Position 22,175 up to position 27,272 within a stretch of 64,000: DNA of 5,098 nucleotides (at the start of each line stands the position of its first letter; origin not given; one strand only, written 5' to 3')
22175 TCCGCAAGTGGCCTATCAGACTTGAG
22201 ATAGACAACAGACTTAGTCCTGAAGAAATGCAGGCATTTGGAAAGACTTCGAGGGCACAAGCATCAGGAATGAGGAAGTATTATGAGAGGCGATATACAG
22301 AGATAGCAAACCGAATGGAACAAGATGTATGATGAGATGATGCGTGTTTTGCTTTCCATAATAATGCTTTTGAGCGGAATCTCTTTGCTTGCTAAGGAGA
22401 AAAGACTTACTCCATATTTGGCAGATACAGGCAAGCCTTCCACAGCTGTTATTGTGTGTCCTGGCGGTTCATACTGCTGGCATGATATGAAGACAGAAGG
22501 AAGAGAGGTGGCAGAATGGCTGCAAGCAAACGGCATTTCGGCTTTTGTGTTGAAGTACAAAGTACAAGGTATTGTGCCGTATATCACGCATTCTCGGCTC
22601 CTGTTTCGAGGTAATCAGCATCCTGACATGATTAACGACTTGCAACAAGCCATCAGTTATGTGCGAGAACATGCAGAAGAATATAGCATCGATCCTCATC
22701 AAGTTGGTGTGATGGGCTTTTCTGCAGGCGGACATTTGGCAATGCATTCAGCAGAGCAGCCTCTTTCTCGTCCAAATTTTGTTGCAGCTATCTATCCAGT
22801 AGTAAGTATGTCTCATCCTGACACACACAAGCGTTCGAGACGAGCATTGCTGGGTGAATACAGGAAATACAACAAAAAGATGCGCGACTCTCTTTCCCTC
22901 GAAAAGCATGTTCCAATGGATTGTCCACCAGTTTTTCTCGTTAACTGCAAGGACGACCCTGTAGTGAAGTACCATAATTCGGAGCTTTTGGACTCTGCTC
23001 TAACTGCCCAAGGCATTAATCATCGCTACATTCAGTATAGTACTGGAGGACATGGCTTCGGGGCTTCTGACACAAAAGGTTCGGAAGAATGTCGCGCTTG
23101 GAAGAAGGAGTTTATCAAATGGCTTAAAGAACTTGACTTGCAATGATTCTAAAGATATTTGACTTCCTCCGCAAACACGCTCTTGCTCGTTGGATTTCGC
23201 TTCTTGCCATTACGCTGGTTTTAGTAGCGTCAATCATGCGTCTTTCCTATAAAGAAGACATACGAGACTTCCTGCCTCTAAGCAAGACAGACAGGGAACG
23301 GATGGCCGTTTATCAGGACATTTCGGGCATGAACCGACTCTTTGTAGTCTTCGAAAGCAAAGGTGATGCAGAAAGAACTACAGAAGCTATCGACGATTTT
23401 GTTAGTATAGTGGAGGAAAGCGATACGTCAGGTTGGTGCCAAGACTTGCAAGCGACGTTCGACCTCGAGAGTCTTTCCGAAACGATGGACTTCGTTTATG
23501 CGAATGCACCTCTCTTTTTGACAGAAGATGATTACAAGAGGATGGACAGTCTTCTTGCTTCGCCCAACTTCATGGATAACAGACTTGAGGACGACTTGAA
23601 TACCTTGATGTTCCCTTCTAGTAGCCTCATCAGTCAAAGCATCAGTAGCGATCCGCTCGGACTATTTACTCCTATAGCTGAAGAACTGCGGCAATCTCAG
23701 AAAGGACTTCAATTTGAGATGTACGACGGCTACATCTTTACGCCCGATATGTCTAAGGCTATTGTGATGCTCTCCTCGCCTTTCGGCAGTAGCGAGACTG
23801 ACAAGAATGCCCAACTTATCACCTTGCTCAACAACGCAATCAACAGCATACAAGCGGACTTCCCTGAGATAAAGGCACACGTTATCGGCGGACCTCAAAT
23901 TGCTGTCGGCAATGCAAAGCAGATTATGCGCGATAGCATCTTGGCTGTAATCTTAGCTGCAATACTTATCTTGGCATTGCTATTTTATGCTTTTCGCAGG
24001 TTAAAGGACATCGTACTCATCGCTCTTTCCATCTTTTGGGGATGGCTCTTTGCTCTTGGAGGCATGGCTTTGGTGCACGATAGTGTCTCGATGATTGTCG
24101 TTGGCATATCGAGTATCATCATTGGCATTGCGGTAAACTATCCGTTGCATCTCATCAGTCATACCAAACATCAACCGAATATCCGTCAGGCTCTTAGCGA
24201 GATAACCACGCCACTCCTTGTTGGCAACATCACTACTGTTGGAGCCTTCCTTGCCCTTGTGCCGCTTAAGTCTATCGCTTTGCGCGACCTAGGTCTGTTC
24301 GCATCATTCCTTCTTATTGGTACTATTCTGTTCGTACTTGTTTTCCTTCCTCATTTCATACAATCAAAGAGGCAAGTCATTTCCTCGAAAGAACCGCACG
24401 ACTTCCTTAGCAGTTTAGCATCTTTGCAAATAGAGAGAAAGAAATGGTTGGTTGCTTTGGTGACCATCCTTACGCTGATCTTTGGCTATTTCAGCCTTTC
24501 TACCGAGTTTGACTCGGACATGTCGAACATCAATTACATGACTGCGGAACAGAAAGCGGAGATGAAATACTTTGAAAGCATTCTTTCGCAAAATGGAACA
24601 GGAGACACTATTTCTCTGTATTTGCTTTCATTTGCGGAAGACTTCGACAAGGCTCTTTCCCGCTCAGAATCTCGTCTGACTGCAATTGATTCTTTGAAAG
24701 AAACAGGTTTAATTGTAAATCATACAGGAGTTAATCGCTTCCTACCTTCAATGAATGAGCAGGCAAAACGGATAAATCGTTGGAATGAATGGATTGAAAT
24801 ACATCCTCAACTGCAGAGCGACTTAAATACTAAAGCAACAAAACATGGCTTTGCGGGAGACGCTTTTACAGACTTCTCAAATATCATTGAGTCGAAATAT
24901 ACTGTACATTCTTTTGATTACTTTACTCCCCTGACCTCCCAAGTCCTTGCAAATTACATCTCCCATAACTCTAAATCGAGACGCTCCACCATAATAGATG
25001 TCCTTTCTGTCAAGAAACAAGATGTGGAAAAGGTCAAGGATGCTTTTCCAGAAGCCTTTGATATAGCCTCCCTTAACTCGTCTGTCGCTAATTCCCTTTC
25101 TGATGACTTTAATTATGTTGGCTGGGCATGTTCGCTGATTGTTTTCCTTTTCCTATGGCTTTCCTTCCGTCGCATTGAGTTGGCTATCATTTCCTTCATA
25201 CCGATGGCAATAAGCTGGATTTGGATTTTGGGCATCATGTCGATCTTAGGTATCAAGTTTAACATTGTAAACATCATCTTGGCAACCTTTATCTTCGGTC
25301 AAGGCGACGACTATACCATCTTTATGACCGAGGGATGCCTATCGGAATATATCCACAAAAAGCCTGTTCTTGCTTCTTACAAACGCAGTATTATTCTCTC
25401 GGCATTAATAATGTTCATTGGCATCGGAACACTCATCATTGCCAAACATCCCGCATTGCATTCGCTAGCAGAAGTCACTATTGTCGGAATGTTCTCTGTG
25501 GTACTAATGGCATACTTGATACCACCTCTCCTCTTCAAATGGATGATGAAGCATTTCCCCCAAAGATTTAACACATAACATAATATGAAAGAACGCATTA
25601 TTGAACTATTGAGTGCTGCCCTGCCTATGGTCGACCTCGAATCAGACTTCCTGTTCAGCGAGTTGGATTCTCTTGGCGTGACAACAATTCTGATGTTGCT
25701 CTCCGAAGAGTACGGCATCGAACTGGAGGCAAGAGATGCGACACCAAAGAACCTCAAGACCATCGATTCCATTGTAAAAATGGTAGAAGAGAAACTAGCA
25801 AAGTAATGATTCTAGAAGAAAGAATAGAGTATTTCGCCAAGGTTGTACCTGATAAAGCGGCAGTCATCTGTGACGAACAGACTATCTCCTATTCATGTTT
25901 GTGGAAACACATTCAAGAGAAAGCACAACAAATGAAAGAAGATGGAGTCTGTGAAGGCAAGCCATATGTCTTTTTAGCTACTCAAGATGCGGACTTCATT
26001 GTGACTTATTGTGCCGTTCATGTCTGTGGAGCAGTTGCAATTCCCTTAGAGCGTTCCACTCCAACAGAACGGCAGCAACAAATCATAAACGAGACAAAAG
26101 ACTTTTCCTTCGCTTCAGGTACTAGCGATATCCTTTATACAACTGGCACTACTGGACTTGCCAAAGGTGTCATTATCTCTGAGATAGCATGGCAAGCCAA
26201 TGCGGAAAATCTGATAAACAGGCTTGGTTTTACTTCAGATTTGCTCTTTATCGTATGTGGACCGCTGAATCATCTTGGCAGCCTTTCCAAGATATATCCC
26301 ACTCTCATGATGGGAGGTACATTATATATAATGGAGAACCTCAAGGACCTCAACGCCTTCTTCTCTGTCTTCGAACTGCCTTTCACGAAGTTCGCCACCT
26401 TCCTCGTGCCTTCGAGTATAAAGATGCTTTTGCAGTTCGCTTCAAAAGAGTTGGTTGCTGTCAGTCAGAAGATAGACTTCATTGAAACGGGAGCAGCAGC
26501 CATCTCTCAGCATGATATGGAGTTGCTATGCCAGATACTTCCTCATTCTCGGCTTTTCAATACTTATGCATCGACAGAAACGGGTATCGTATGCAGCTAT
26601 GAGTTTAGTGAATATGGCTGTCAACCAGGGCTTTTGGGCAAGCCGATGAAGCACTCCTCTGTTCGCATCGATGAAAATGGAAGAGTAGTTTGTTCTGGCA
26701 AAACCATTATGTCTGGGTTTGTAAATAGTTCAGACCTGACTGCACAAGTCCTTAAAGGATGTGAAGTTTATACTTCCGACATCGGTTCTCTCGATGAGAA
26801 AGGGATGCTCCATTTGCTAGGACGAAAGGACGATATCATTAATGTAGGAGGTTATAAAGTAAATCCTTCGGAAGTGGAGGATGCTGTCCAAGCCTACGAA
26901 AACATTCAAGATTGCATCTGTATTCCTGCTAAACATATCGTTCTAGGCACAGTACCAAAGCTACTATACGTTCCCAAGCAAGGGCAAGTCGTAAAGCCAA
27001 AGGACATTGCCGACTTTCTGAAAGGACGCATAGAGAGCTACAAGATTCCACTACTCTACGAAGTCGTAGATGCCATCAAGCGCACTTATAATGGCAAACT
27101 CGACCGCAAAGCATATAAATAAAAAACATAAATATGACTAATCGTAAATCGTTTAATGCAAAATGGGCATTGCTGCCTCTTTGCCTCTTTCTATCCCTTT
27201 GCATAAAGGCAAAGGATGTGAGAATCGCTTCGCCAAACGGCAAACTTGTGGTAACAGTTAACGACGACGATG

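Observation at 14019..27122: Two-operon aryl-polyene/flexirubin-like lipid cluster with no visible reductive loop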

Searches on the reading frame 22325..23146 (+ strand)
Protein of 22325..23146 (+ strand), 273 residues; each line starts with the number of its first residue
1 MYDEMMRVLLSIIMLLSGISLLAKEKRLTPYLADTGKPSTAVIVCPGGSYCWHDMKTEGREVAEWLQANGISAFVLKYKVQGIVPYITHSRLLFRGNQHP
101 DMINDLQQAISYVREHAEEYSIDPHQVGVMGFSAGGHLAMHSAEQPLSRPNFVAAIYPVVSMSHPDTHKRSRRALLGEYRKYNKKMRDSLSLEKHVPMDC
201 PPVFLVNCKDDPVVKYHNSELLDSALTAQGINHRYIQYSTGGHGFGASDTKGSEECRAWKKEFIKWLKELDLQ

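Call 4: search_protein_families(library=pfam, proteins=[window:22325-23146:+], max_evalue=0.01)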
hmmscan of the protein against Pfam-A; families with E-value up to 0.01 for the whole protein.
window:22325-23146:+ (273 aa): 13 families
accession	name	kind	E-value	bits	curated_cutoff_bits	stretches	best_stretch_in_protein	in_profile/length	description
PF20434.5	BD-FAE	-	2.2e-23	83.3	26.8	1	96-226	60-215/215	BD-FAE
PF00326.27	Peptidase_S9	-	3.8e-14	53.1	22.6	1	104-257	43-200/213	Prolyl oligopeptidase family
PF07859.19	Abhydrolase_3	-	2.3e-13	50.9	25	1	98-245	44-208/210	alpha/beta hydrolase fold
PF01738.24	DLH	-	8.8e-12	45.5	21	1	93-269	65-215/217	Dienelactone hydrolase family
PF00561.26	Abhydrolase_1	-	1.9e-05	24.9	25.8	0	173-243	192-238/245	alpha/beta hydrolase fold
PF00135.34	COesterase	-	2.3e-05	24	27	1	104-158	162-216/515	Carboxylesterase family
PF03959.19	FSH1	-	0.00019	21.6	21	1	94-233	73-190/211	Serine hydrolase (FSH1)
PF02230.22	Abhydrolase_2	-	0.00024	21.4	23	0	103-143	83-123/217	Phospholipase/Carboxylesterase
PF12146.15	Hydrolase_4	-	0.00028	20.7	27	0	38-151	3-102/239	Serine aminopeptidase, S33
PF11187.14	Mbeg1-like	-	0.006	16.5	21.1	0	103-190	65-145/224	Mbeg1-like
PF00756.26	Esterase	-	0.0067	16.7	22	1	118-268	108-249/251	Putative esterase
PF12697.13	Abhydrolase_6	-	0.0075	17.4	26.3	0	89-162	33-101/217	Alpha/beta hydrolase family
PF20408.4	Abhydrolase_11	-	0.0087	16.3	27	0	96-170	50-120/193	Alpha/beta hydrolase domain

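Call 9: search_protein_families(library=ncbifam, proteins=[window:22325-23146:+], max_evalue=0.01)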
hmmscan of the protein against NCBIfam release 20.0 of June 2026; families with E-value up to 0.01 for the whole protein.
window:22325-23146:+ (273 aa): 12 families
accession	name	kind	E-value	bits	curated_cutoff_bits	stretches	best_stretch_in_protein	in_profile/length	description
NF042968.1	AcxylEst_AxeA1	equivalog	1.5e-41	142.2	700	1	26-251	36-250/459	acetylxylan esterase AxeA1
NF041902.1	pecacetest_PaeX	equivalog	2.5e-37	128.6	550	1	28-272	65-309/318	pectin acetylesterase PaeX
NF052620.1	AryltfaseLP1002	equivalog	5.6e-20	71.8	300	1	39-267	32-255/265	lp_1002 family arylesterase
NF058653.1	LipP1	equivalog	1.3e-09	37.3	350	1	98-245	117-279/300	LipP1 family hormone-sensitive lipase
NF007547.0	PRK10162.1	equivalog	2.4e-09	36.6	389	1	97-143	129-175/321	acetyl esterase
NF050058.1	e_dPHAscl_type1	hypoth_equivalog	2e-08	34.1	150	1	108-244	87-224/276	extracellular catalytic domain type 1 short-chain-length polyhydroxyalkanoate depolymerase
NF052354.1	EstLipQMycob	equivalog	3.1e-08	32.6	700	1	98-152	211-268/418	esterase LipQ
NF033149.0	CHL_hydrolase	equivalog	0.00031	19.8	500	1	97-142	120-165/310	chloramphenicol hydrolase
TIGR01840.1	esterase_phb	subfamily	0.00059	19.4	107.85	1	104-221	77-191/213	PHB depolymerase family esterase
NF047577.1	quino_deg_MhqD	equivalog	0.00084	19.1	325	0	107-166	75-137/195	methylhydroquinone degradation carboxylesterase MhqD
TIGR02821.1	fghA_ester_D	equivalog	0.0015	18.1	281.7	1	117-194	130-207/275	S-formylglutathione hydrolase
NF050059.1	e_dPHAscl_type2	hypoth_equivalog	0.0056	16.1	280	0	180-265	73-158/305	extracellular catalytic domain type 2 short-chain-length polyhydroxyalkanoate depolymerase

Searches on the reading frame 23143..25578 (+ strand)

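Call 4: search_protein_families(library=pfam, proteins=[window:23143-25578:+], max_evalue=0.01)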
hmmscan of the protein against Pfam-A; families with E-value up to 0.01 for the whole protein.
window:23143-25578:+ (811 aa): 1 family
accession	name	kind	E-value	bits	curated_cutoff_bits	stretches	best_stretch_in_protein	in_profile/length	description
PF03176.21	MMPL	-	2.9e-09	36.8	20.5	1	200-405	82-298/333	MMPL family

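Call 9: search_protein_families(library=ncbifam, proteins=[window:23143-25578:+], max_evalue=0.01)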
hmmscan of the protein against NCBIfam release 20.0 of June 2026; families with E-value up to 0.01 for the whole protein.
window:23143-25578:+ (811 aa): 7 families
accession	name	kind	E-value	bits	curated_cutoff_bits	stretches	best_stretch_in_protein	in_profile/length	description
TIGR00921.1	2A067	subfamily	1.2e-35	122.7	351.9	2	107-407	429-732/733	hydrophobe/amphiphile efflux-3 (HAE3) family transporter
TIGR03480.1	HpnN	hypoth_equivalog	4.8e-31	107.5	751.85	2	628-799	686-857/862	hopanoid biosynthesis associated RND transporter like protein HpnN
NF052374.1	HopndTporHpnN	equivalog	1.5e-13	49.7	1100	2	629-798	687-854/858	hopanoid transporter HpnN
TIGR00833.1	actII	subfamily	6.1e-11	41.3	874.7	2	238-440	147-367/910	MMPL family RND transporter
NF045600.2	BstA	equivalog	9.2e-11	40.4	1400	2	636-795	731-891/903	sterol transporter cytoplasmic membrane protein BstA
NF006353.0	PRK08578.1-1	subfamily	3.5e-06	26.7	282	1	598-803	54-276/281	preprotein translocase subunit SecF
TIGR00966.2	transloc_SecF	equivalog_domain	0.0002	21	160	1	626-712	96-181/279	protein translocase subunit SecF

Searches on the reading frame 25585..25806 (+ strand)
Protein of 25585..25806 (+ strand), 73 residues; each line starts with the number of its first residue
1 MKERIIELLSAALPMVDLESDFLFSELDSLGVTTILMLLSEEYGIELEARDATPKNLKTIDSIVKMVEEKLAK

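Call 7: search_protein_families(library=pfam, proteins=[window:25585-25806:+], max_evalue=0.01)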
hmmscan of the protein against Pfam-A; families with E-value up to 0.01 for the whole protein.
window:25585-25806:+ (73 aa): 1 family
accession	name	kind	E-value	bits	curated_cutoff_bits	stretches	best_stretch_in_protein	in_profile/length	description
PF00550.31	PP-binding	-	2.9e-07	31.1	20.8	1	3-66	5-66/67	Phosphopantetheine attachment site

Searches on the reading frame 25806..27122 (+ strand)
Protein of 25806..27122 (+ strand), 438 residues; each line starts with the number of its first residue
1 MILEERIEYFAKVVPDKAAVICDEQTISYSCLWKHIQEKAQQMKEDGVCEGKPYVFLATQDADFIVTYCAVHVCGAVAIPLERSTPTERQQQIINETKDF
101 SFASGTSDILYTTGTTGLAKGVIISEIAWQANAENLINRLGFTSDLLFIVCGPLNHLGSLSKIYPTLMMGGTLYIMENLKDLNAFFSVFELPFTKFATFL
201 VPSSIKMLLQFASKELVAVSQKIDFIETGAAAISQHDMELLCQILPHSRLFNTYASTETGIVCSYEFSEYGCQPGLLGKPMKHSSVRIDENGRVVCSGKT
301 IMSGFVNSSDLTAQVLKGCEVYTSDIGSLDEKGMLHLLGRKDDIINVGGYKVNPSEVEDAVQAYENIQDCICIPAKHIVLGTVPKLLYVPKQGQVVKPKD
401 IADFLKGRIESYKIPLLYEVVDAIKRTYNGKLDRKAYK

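Call 7: search_protein_families(library=pfam, proteins=[window:25806-27122:+], max_evalue=0.01)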
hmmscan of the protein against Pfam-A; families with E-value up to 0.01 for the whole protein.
window:25806-27122:+ (438 aa): 2 families
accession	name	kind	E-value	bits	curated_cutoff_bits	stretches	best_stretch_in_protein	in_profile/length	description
PF00501.34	AMP-binding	-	4.1e-33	115.2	29.9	2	109-300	167-378/384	AMP-binding enzyme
PF13193.12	AMP-binding_C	-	9.2e-09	36.5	24.5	1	356-431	1-76/76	AMP-binding enzyme C-terminal domain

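Call 9: search_protein_families(library=ncbifam, proteins=[window:25806-27122:+], max_evalue=0.01)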
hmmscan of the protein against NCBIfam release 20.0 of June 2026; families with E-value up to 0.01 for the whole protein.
window:25806-27122:+ (438 aa): 101 families (the best 25 are shown)
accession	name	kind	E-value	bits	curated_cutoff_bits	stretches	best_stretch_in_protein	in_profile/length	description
NF004837.0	PRK06187.1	subfamily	7.6e-55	186.1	476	2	109-436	175-517/531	long-chain-fatty-acid--CoA ligase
TIGR01923.1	menE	equivalog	2.7e-48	164.9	330.15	1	108-436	117-441/442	o-succinylbenzoate--CoA ligase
NF005801.1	PRK07656.1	equivalog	1.9e-44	152.1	657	2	104-432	164-494/500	FadD3 family acyl-CoA ligase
NF002966.0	PRK03640.1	equivalog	6.5e-42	143.7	556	2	96-437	134-476/483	o-succinylbenzoate--CoA ligase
TIGR03098.1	ligase_PEP_1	hypoth_equivalog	9.1e-39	133.3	592.35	2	102-437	161-514/517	acyl-CoA ligase (AMP-forming), exosortase A system-associated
NF052269.1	Staph_lig_FadD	equivalog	1.8e-38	132.1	650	1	106-436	152-488/499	long-chain-fatty-acid--CoA ligase FadD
TIGR01734.1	D-ala-DACP-lig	equivalog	7.8e-38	130.3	559.85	2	108-436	146-497/504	D-alanine--poly(phosphoribitol) ligase subunit DltA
NF006182.0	PRK08316.1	subfamily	1.6e-37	129.2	663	2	107-432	174-508/523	fatty acyl-CoA synthetase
NF003417.0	PRK04813.1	subfamily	4.8e-37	127.6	476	3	285-436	339-498/505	D-alanine--poly(phosphoribitol) ligase subunit DltA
NF005307.0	PRK06839.1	equivalog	6.2e-36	124.1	748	2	108-434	153-486/496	o-succinylbenzoate--CoA ligase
NF004511.1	PRK05852.1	equivalog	1.2e-35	123.1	650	2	109-436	160-499/505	FadD7 family fatty acid--CoA ligase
TIGR01733.1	AA-adenyl-dom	subfamily_domain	1.6e-35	122.7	317.4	2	109-371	125-408/409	amino acid adenylation domain-containing protein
NF004797.0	PRK06145.1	equivalog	1.9e-35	122.1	850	2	108-434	153-488/499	acyl-CoA synthetase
NF006572.0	PRK09088.1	equivalog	1.6e-34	119.4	696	2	106-436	142-482/491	acyl-CoA synthetase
NF005797.0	PRK07638.1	equivalog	1.6e-34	119.3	518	2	111-438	150-476/487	acyl-CoA synthetase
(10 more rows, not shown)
